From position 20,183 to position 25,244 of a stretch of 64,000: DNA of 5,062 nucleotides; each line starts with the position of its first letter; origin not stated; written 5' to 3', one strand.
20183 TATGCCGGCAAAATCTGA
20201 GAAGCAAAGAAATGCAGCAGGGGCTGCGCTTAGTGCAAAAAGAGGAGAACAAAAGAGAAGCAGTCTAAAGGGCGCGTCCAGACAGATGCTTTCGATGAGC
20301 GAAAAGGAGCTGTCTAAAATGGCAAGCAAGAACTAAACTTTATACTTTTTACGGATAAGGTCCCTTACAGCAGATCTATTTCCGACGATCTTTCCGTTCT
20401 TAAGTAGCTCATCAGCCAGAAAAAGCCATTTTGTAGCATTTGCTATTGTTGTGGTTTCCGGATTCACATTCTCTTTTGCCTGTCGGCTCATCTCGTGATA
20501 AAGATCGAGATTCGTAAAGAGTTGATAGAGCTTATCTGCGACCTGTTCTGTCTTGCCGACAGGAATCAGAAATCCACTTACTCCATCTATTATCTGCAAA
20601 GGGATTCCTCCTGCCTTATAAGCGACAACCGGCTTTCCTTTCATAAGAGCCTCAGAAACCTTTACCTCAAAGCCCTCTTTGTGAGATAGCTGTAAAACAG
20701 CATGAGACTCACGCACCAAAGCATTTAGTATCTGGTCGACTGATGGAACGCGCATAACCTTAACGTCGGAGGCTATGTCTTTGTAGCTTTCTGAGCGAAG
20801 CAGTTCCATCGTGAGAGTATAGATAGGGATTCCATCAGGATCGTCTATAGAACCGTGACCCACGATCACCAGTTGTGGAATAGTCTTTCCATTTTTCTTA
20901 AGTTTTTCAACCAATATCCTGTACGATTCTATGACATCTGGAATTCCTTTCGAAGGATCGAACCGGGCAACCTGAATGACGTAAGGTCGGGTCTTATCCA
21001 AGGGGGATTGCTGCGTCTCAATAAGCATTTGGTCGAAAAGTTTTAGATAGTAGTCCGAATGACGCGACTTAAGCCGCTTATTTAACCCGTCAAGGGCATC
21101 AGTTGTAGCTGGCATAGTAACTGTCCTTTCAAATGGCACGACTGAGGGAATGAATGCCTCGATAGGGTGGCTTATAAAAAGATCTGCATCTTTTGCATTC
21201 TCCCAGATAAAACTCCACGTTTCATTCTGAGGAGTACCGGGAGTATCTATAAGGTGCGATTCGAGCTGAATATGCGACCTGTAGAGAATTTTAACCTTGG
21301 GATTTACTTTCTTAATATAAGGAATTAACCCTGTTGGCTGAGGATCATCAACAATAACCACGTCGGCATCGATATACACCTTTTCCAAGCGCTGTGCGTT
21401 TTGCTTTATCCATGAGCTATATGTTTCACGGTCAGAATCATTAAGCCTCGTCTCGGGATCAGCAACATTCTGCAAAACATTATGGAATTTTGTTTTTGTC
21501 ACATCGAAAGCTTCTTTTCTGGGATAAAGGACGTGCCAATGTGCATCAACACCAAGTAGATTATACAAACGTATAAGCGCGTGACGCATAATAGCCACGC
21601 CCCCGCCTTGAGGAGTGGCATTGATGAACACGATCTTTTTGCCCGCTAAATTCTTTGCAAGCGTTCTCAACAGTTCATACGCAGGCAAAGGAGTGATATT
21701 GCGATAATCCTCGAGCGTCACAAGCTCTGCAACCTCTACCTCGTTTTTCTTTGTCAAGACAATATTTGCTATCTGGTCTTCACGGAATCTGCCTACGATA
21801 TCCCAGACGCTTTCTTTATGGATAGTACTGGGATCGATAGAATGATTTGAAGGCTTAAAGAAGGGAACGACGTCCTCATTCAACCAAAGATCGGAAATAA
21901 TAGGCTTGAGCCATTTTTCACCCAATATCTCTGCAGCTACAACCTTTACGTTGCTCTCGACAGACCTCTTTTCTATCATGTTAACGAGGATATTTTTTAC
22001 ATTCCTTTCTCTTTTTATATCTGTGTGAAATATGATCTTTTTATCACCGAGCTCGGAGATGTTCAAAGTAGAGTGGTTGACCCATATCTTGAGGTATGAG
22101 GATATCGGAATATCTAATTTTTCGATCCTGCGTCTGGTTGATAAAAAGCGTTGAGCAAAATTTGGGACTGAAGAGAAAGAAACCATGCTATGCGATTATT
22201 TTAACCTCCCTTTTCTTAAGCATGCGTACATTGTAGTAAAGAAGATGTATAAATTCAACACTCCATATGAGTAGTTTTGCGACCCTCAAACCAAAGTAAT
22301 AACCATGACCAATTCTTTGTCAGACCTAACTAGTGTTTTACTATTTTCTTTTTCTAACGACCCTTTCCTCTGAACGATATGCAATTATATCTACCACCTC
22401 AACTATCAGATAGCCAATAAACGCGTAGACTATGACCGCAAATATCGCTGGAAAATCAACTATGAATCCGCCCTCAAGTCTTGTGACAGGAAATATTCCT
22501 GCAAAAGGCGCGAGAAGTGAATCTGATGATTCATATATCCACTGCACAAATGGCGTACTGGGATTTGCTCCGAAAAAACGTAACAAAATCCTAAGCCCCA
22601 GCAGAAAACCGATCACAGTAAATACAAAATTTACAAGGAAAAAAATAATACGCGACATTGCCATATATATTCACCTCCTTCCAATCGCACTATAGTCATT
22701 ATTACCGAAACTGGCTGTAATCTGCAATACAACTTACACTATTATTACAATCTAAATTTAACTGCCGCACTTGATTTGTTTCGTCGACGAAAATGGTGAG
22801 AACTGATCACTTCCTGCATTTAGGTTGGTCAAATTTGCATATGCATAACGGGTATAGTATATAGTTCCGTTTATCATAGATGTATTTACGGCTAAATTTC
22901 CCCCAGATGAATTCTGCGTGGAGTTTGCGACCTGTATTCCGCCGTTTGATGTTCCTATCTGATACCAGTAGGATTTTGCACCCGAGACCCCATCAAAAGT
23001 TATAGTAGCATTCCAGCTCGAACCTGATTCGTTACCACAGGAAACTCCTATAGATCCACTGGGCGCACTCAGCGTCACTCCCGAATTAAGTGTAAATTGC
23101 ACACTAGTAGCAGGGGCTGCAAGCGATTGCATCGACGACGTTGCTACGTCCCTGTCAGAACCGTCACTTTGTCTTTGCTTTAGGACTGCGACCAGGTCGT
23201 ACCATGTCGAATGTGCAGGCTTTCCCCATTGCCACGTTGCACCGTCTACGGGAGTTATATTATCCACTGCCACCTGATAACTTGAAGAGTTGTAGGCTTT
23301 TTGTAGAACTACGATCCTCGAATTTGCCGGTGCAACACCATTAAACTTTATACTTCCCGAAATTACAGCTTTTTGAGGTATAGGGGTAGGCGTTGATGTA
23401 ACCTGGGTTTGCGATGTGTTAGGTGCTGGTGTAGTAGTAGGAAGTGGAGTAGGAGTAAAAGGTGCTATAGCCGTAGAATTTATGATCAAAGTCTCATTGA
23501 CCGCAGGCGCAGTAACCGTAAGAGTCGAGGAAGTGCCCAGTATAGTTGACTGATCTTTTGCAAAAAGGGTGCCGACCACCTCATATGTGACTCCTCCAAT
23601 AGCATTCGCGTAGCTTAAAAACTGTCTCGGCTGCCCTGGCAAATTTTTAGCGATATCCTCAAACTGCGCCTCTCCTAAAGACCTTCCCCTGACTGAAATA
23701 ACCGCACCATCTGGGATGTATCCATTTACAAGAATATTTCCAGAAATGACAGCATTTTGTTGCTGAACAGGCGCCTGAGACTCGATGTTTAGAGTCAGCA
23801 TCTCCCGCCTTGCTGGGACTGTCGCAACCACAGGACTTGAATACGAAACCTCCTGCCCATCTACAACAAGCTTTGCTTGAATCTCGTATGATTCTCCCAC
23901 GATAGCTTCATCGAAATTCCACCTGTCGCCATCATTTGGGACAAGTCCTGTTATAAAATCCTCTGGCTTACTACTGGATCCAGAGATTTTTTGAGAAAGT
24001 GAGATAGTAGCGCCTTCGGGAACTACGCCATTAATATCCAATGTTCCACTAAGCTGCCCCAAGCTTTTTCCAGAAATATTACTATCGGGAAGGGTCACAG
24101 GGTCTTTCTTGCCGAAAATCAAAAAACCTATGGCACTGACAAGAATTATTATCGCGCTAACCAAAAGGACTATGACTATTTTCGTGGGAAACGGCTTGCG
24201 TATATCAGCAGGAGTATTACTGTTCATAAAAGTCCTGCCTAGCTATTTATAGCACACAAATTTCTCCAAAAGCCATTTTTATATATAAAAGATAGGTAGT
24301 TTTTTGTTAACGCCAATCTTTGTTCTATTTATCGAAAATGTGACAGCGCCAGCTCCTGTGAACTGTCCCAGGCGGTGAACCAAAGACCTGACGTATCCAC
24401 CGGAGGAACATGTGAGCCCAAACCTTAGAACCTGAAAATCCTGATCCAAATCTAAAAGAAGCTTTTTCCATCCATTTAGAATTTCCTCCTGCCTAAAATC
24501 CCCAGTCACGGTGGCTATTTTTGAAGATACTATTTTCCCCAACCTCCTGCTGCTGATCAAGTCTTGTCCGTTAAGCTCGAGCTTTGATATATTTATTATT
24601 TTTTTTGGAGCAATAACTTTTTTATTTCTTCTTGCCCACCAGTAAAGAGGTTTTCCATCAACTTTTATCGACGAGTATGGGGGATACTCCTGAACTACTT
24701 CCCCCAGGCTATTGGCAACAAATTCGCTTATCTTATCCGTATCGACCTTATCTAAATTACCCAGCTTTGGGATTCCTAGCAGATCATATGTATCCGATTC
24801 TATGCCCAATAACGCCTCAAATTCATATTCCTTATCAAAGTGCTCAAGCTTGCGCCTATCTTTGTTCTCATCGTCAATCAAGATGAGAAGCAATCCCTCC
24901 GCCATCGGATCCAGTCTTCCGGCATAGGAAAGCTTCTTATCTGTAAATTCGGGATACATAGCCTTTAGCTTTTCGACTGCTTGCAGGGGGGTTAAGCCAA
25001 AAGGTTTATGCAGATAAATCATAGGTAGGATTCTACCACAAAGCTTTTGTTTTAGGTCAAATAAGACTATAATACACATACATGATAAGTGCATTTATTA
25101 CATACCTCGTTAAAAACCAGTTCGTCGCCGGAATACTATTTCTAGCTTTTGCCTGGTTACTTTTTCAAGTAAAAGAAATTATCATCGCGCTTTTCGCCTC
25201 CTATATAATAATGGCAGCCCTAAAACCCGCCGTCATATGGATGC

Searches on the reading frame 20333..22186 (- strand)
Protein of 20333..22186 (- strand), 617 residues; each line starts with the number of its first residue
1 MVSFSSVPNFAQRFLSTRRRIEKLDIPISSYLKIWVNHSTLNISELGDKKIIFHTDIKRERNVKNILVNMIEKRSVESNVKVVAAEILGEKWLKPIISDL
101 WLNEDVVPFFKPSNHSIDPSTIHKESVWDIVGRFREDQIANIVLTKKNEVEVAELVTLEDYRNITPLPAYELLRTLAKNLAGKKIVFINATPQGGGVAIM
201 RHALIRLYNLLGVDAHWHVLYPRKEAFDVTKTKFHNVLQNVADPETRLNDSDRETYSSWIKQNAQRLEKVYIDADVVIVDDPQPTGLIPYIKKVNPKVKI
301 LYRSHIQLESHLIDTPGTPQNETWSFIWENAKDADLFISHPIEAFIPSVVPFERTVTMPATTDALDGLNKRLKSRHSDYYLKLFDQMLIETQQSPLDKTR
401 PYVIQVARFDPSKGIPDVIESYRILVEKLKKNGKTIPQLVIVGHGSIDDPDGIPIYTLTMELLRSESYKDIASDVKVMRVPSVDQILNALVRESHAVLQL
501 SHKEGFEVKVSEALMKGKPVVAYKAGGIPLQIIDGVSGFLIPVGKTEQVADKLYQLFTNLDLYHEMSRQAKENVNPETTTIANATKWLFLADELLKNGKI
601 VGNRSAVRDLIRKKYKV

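Call 9: search_protein_families(library=pfam, proteins=[window:20333-22186:-], max_evalue=0.01)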
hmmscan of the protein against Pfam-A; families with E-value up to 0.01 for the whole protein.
window:20333-22186:- (617 aa): 5 families
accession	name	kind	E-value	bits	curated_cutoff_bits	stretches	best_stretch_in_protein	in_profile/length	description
PF21269.3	TreT_GT1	-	9e-37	126.4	27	1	188-341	2-139/144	Trehalose synthase, N-terminal domain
PF00534.26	Glycos_transf_1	-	1.3e-21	77.3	26.4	1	391-572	6-171/172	Glycosyl transferases group 1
PF13692.12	Glyco_trans_1_4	-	7.5e-16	59.1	27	1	401-559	2-142/142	Glycosyl transferases group 1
PF20706.3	GT4-conflict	-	1.4e-05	24.7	26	1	390-543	187-336/385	Family 4 Glycosyltransferase in conflict systems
PF22059.2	GumK_N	-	0.0011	19.4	27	1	250-304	87-141/171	Glucuronosyltransferase GumK, N-terminal domain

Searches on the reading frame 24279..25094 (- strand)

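Call 9: search_protein_families(library=pfam, proteins=[window:24279-25094:-], max_evalue=0.01)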
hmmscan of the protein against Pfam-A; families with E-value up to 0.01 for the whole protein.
window:24279-25094:- (271 aa): 1 family
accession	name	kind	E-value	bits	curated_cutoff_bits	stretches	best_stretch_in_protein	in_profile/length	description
PF01509.24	TruB_N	-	5.3e-26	92.2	27.3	1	51-175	5-130/149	TruB family pseudouridylate synthase (N terminal domain)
